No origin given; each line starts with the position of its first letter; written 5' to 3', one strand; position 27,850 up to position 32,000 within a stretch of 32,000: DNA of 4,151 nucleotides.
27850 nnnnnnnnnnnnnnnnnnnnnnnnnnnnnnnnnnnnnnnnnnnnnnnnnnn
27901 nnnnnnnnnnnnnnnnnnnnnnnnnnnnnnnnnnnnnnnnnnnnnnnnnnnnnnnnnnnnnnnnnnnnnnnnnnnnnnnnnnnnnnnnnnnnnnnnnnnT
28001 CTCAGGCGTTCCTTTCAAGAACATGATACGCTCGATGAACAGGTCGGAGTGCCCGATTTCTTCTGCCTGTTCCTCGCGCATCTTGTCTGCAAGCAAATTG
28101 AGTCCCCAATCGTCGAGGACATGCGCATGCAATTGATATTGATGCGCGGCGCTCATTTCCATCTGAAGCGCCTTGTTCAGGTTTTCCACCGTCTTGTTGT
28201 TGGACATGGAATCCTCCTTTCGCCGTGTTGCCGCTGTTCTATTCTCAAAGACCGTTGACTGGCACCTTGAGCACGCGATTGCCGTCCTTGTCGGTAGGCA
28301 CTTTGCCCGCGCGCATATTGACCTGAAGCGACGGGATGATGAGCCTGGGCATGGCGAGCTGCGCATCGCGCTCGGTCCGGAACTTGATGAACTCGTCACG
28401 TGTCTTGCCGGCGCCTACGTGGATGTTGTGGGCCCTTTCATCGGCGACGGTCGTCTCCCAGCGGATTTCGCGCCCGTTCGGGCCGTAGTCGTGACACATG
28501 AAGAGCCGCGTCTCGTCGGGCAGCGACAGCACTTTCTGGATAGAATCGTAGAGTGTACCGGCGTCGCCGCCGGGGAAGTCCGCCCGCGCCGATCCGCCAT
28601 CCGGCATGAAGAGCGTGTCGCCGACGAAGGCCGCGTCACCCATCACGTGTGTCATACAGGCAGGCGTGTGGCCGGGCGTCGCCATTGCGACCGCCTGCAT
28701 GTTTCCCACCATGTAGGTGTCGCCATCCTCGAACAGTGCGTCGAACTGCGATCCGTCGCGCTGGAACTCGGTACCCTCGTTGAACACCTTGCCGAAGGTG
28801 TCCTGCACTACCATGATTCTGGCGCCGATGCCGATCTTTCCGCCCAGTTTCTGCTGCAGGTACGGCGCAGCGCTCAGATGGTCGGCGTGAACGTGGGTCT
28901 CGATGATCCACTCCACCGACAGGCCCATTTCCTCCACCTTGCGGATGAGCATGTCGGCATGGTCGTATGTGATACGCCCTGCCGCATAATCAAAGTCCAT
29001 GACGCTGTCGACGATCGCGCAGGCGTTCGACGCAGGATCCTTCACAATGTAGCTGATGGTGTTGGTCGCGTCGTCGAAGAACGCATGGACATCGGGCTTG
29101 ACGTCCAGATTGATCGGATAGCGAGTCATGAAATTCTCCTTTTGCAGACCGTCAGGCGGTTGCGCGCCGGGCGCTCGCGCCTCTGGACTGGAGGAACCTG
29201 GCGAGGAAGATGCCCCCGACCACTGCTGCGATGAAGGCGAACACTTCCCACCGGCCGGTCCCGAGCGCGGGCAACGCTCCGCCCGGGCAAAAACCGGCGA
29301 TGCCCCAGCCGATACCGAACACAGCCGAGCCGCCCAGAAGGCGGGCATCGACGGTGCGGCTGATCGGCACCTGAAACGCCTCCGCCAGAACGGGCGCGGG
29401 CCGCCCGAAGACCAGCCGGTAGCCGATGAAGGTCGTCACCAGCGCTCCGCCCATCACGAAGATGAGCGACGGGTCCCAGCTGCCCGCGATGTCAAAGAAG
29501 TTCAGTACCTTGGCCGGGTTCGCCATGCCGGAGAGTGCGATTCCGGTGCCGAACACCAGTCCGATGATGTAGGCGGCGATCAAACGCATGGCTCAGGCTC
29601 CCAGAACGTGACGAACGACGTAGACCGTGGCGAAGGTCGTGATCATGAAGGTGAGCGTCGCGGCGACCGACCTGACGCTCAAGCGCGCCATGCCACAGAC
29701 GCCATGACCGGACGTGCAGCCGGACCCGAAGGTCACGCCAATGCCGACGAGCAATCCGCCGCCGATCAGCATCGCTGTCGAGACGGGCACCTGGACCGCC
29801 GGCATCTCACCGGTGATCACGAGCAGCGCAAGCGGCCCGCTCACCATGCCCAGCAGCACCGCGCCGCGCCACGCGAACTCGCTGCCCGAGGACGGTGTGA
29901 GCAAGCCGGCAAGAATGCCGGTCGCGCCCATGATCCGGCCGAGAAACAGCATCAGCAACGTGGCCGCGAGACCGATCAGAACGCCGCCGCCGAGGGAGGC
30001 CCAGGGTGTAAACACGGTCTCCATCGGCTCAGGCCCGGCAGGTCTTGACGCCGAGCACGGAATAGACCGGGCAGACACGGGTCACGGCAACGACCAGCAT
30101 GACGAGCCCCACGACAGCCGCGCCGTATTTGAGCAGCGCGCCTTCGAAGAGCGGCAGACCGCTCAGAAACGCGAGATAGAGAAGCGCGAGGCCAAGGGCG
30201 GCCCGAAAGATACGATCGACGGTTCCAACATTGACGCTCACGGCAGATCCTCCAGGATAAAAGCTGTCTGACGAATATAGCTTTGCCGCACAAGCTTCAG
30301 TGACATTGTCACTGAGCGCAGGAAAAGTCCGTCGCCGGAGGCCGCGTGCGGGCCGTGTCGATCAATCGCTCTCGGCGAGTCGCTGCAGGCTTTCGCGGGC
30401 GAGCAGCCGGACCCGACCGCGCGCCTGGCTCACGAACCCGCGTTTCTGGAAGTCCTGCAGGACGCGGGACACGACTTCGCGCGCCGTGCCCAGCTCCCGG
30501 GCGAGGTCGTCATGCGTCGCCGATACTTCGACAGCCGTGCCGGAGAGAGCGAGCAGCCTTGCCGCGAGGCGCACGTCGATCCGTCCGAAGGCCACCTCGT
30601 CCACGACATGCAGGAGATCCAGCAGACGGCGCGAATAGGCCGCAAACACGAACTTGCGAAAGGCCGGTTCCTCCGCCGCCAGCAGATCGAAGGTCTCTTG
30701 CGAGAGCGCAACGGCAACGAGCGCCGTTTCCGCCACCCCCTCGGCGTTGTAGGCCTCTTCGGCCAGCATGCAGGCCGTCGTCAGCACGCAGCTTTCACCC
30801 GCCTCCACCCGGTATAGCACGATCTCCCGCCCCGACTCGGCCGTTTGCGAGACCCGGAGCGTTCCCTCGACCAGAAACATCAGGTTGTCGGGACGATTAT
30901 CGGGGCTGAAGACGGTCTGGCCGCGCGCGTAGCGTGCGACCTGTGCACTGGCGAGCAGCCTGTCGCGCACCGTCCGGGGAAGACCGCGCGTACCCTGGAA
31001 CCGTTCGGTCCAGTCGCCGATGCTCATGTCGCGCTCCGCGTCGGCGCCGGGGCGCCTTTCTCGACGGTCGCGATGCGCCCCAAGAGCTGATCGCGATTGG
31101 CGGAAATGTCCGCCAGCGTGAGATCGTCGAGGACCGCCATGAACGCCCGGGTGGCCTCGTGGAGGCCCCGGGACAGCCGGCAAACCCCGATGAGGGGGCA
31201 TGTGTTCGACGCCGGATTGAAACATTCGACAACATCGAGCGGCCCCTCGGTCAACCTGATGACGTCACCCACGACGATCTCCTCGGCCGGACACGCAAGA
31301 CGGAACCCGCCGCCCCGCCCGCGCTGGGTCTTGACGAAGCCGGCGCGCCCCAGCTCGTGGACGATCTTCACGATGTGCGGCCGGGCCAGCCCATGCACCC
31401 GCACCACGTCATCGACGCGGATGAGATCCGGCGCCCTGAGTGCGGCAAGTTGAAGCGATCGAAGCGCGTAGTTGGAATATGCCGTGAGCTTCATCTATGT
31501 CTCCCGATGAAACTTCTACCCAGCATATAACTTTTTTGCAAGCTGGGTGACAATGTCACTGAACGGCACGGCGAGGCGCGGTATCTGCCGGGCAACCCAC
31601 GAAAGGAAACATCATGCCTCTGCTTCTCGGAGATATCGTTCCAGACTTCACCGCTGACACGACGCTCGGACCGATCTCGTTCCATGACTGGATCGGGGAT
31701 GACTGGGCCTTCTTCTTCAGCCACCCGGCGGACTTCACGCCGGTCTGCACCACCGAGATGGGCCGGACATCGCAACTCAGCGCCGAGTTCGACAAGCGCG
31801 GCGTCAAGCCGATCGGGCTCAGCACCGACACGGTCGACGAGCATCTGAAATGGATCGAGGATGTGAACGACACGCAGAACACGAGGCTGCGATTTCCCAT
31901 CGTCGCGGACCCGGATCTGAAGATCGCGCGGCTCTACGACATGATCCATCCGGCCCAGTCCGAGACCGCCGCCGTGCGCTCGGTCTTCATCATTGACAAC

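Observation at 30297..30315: Perfect 19-bp palindrome upstream of the sulfur operon that recurs 1.2 kb away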

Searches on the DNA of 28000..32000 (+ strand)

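Call 9: search_dna_similar(query=window:28000-32000:+, collection=plasmids, mode=near)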
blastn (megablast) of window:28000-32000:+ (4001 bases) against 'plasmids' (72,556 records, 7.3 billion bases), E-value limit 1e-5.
Records with a match: 6; places in all: 6; records where one place covers at least 80% of the query: 0.
Best place of each record, by identity: 90-95% 1; 80-90% 1; 60-80% 4.
By first word of the organism name: Paracoccus 3; Chelativorans 1; Neotabrizicola 1; Variovorax 1.
By predicted mobility (MOB-suite, as given by PLSDB): non-mobilizable 3; mobilizable 2; conjugative 1.
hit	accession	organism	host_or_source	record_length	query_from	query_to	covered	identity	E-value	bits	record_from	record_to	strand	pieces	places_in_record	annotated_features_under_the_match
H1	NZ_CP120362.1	Chelativorans sp. AA-79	single cell,petroleum contaminated soil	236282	1202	4000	70%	94.1%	0e+0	4259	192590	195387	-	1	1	Crp/Fnr family transcriptional regulator | Rrf2 family transcriptional regulator | YeeE/YedE thiosulfate transporter family protein | peroxiredoxin | DUF2892 domain-containing protein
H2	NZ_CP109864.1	Paracoccus aminovorans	bacteria,human fecal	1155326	1244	4001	60%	75.7%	0e+0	1116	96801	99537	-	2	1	record has no annotation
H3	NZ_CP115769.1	Paracoccus sediminicola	cell culture,sediment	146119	1918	4001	52%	75.7%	0e+0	970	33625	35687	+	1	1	Crp/Fnr family transcriptional regulator | Rrf2 family transcriptional regulator | peroxiredoxin | DUF2892 domain-containing protein | YeeE/YedE thiosulfate transporter family protein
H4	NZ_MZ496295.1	Paracoccus sp. (in: a-proteobacteria)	-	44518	2435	3998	39%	77.9%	0e+0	939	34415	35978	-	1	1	Crp/Fnr family transcriptional regulator | Rrf2 family transcriptional regulator | peroxiredoxin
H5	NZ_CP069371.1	Neotabrizicola shimadae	microbial biofilm,biofilm, Nakabusa ...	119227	253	926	17%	76.8%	1e-97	366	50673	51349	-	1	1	MBL fold metallo-hydrolase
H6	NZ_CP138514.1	Variovorax paradoxus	Legume root,PacBio whole genome assembly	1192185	562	678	3%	82.2%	1e-17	100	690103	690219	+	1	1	none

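Call 11: get_annotated_region(hit=H1, flank=9000)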
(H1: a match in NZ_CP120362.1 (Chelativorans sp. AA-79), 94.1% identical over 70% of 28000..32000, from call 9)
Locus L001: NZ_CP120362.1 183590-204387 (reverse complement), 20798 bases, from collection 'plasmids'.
description: Chelativorans sp. AA-79 plasmid unnamed1, complete sequence
organism: Chelativorans sp. AA-79 (NCBI taxid 3028735)
taxonomy: Bacteria; Pseudomonadota; Alphaproteobacteria; Hyphomicrobiales; Phyllobacteriaceae; Chelativorans; Chelativorans sp. AA-79
host: -; source: single cell,petroleum contaminated soil; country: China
typing (MOB-suite, as given by PLSDB): non-mobilizable; mating-pair formation MPF_T
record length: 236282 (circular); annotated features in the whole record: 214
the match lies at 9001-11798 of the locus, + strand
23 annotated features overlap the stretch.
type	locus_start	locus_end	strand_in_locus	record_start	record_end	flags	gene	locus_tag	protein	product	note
CDS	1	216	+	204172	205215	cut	-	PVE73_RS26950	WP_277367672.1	IS110 family transposase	-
CDS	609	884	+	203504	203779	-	-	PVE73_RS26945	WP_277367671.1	metal-sensing transcriptional repressor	-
CDS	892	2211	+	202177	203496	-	-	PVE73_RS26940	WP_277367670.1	MFS transporter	GO:0055085 - transmembrane transport [Evidence IEA]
CDS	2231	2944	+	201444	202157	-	-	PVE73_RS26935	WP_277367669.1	ABC transporter permease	-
CDS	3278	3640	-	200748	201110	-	-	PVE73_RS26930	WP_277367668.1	rhodanese-like domain-containing protein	-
CDS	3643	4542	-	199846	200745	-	-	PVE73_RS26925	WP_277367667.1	MBL fold metallo-hydrolase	-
CDS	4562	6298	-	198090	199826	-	sulP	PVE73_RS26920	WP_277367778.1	sulfate permease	GO:0008272 - sulfate transport [Evidence IEA]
CDS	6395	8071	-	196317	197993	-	-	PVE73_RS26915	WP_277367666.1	bifunctional protein tyrosine phosphatase family protein/NAD(P)/FAD-dependent oxidoreductase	-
CDS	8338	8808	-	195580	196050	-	-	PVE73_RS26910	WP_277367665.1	Dps family protein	-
CDS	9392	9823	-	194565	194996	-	-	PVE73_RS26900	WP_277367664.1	YeeE/YedE thiosulfate transporter family protein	-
CDS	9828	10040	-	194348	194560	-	-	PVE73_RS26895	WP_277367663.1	DUF2892 domain-containing protein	-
CDS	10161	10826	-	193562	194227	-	-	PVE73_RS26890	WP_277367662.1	Crp/Fnr family transcriptional regulator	GO:0006355 - regulation of DNA-templated transcription [Evidence IEA]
CDS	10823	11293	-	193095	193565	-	-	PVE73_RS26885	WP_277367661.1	Rrf2 family transcriptional regulator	-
CDS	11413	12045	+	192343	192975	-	-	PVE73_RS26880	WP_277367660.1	peroxiredoxin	GO:0098869 - cellular oxidant detoxification [Evidence IEA]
CDS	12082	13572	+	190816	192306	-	-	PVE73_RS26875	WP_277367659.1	multicopper oxidase domain-containing protein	-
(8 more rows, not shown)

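Call 12: get_annotated_region(hit=H3, flank=9000)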
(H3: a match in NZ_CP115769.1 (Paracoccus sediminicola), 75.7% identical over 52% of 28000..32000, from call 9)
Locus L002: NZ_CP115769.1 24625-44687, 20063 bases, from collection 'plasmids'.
description: Paracoccus sediminicola strain SCSIO 76264 plasmid p1, complete sequence
organism: Paracoccus sediminicola (NCBI taxid 3017783)
taxonomy: Bacteria; Pseudomonadota; Alphaproteobacteria; Rhodobacterales; Paracoccaceae; Paracoccus; Paracoccus sediminicola
host: -; source: cell culture,sediment; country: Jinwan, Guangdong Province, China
typing (MOB-suite, as given by PLSDB): mobilizable; replicon rep_cluster_392; relaxase MOBP
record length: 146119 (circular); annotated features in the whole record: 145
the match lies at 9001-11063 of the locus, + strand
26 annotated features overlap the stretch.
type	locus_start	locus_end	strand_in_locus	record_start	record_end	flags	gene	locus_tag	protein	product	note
CDS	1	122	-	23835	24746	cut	prpB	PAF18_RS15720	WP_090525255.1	methylisocitrate lyase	GO:0019629 - propionate catabolic process, 2-methylcitrate cycle [Evidence IEA]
CDS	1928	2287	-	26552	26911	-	-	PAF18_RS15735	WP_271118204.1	rhodanese-like domain-containing protein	-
CDS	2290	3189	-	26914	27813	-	-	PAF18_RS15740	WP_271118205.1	MBL fold metallo-hydrolase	-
CDS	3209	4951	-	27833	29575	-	sulP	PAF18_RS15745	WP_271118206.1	sulfate permease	GO:0008272 - sulfate transport [Evidence IEA]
CDS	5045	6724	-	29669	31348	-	-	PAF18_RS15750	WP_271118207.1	bifunctional protein tyrosine phosphatase family protein/NAD(P)/FAD-dependent oxidoreductase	-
CDS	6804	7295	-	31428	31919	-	-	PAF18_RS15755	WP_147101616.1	bacterioferritin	-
CDS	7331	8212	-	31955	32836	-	-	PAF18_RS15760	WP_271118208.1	MBL fold metallo-hydrolase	-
CDS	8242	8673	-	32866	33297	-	-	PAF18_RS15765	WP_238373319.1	DUF6691 family protein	-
CDS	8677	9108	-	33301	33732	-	-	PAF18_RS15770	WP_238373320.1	YeeE/YedE thiosulfate transporter family protein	-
CDS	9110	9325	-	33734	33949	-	-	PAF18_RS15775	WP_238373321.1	DUF2892 domain-containing protein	-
CDS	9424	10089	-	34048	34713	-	-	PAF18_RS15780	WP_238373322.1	Crp/Fnr family transcriptional regulator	GO:0006355 - regulation of DNA-templated transcription [Evidence IEA]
CDS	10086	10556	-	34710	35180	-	-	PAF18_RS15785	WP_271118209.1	Rrf2 family transcriptional regulator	-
CDS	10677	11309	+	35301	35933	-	-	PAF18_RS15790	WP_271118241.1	peroxiredoxin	GO:0098869 - cellular oxidant detoxification [Evidence IEA]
CDS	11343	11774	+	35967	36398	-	-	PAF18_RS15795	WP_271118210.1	hypothetical protein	-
CDS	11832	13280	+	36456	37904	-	-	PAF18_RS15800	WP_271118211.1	cytochrome ubiquinol oxidase subunit I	GO:0019646 - aerobic electron transport chain [Evidence IEA]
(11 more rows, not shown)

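Call 66: search_dna_similar(query=window:30291-30321:+, collection=plasmids, mode=distant, max_evalue=10, max_rows=40)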
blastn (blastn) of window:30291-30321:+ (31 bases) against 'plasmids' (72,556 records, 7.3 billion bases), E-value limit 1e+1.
Records with a match: 26; places in all: 27; records where one place covers at least 80% of the query: 3.
Best place of each record, by identity: >=99% 9; 95-99% 11; 90-95% 6.
By first word of the organism name: Vibrio 9; Pantoea 3; Ruegeria 2; Sulfurospirillum 2; Paracoccus 2; Sphingobium 2; Chelativorans 1; Arthrobacter 1; Paenarthrobacter 1; Sphingomonas 1; and 2 more.
By predicted mobility (MOB-suite, as given by PLSDB): non-mobilizable 19; conjugative 4; mobilizable 3.
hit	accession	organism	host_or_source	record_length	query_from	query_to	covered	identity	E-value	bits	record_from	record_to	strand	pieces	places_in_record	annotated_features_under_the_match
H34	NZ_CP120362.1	Chelativorans sp. AA-79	single cell,petroleum contaminated soil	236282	1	31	100%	100.0%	2e-7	57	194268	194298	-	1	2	none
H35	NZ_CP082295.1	Pantoea alfalfae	Medicago,single cell,alfalfa seeds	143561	1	25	81%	92.0%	2e-1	37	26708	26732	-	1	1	6-phospho-beta-glucosidase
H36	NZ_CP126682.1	Pantoea agglomerans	mixed culture,Flour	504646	1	25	81%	92.0%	2e-1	37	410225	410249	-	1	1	6-phospho-beta-glucosidase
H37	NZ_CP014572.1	Arthrobacter sp. D5-1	cell culture,Soil cores containing ...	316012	7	29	74%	91.7%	7e+0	32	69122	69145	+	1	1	DUF5134 domain-containing protein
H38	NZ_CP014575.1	Paenarthrobacter ureafaciens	cell culture,Soil cores containing the ...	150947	7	29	74%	91.7%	7e+0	32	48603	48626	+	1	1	DUF5134 domain-containing protein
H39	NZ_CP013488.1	Vibrio alginolyticus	seawater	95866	9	30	71%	90.9%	7e+0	32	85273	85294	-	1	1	LPD7 domain-containing protein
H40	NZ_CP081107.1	Ruegeria sp. B32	-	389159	4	25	71%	90.9%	7e+0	32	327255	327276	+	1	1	none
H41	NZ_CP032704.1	Pantoea soli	single isolate,soil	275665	3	23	68%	95.2%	2e+0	35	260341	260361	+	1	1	NmrA family NAD(P)-binding protein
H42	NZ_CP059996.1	Sulfurospirillum diekertiae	single cell,soil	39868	5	25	68%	95.2%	2e+0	35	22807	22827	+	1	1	TIGR01620 family protein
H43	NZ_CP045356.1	Vibrio sp. THAF64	pure culture,Surface of a sandy ...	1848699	5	25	68%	95.2%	2e+0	35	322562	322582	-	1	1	none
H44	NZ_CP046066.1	Vibrio sp. THAF191d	pure culture,Surface of a polyethylene ...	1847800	5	25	68%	95.2%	2e+0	35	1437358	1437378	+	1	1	none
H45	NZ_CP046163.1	Vibrio sp. THAF191c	pure culture,Surface of a polyethylene ...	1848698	5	25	68%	95.2%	2e+0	35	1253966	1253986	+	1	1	none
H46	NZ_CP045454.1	Sulfurospirillum diekertiae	single cell,soil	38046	5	25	68%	95.2%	2e+0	35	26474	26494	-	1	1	hypothetical protein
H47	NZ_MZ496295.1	Paracoccus sp. (in: a-proteobacteria)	-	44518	4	22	61%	100.0%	6e-1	36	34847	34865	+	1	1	none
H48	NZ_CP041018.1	Sphingobium fuliginis ATCC 27551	cell culture,Water of rice field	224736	6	25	65%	95.0%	7e+0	33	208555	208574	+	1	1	none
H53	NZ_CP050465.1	Vibrio campbellii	single cell,seawater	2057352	6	23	58%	100.0%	2e+0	34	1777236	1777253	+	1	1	none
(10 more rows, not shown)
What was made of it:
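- Tried and rejected: Motif-first BLAST of the 31-nt site against 72,556 plasmids (call 66).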

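Call 67: get_annotated_region(hit=H43, flank=3500)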
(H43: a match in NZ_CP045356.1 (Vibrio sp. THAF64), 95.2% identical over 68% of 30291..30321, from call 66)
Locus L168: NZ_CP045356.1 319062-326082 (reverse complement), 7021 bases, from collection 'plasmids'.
description: Vibrio sp. THAF64 plasmid pTHAF64_a, complete sequence
organism: Vibrio sp. THAF64 (NCBI taxid 2587860)
taxonomy: Bacteria; Pseudomonadota; Gammaproteobacteria; Vibrionales; Vibrionaceae; Vibrio; Vibrio sp. THAF64
host: -; source: pure culture,Surface of a sandy sediment particle present in tank 6 of a marine aquarium containing ...; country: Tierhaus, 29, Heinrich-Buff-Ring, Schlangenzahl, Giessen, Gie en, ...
typing (MOB-suite, as given by PLSDB): non-mobilizable
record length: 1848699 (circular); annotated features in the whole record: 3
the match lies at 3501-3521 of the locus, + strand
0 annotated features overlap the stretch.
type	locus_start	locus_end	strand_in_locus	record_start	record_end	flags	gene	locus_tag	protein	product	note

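Call 68: get_annotated_region(hit=H48, flank=3500)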
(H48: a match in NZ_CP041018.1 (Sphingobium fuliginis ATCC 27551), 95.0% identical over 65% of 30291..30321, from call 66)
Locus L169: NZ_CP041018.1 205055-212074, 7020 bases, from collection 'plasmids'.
description: Sphingobium fuliginis ATCC 27551 plasmid pSF1, complete sequence
organism: Sphingobium fuliginis ATCC 27551 (NCBI taxid 1208342)
taxonomy: Bacteria; Pseudomonadota; Alphaproteobacteria; Sphingomonadales; Sphingomonadaceae; Sphingobium; Sphingobium fuliginis; Sphingobium fuliginis ATCC 27551
host: -; source: cell culture,Water of rice field; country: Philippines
typing (MOB-suite, as given by PLSDB): conjugative; replicon rep_cluster_647; relaxase MOBP; mating-pair formation MPF_T
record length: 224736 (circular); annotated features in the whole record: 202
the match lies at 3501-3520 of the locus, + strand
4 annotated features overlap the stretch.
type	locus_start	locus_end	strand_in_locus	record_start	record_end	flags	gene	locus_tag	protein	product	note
CDS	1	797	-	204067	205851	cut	-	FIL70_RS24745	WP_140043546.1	chloride channel protein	-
CDS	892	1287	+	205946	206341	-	-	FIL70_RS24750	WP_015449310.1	MarR family transcriptional regulator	GO:0006355 - regulation of DNA-templated transcription [Evidence IEA]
CDS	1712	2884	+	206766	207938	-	metB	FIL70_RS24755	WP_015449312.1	cystathionine gamma-synthase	GO:0019346 - transsulfuration [Evidence IEA]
CDS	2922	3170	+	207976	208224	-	-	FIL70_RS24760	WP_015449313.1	hypothetical protein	-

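Call 69: get_annotated_region(hit=H53, flank=3500)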
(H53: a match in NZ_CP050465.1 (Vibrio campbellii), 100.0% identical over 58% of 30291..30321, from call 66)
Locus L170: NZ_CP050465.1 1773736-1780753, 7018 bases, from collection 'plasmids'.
description: Vibrio campbellii strain LJC015 plasmid unnamed1, complete sequence
organism: Vibrio campbellii (NCBI taxid 680)
taxonomy: Bacteria; Pseudomonadota; Gammaproteobacteria; Vibrionales; Vibrionaceae; Vibrio; Vibrio campbellii
host: -; source: single cell,seawater; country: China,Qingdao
typing (MOB-suite, as given by PLSDB): non-mobilizable
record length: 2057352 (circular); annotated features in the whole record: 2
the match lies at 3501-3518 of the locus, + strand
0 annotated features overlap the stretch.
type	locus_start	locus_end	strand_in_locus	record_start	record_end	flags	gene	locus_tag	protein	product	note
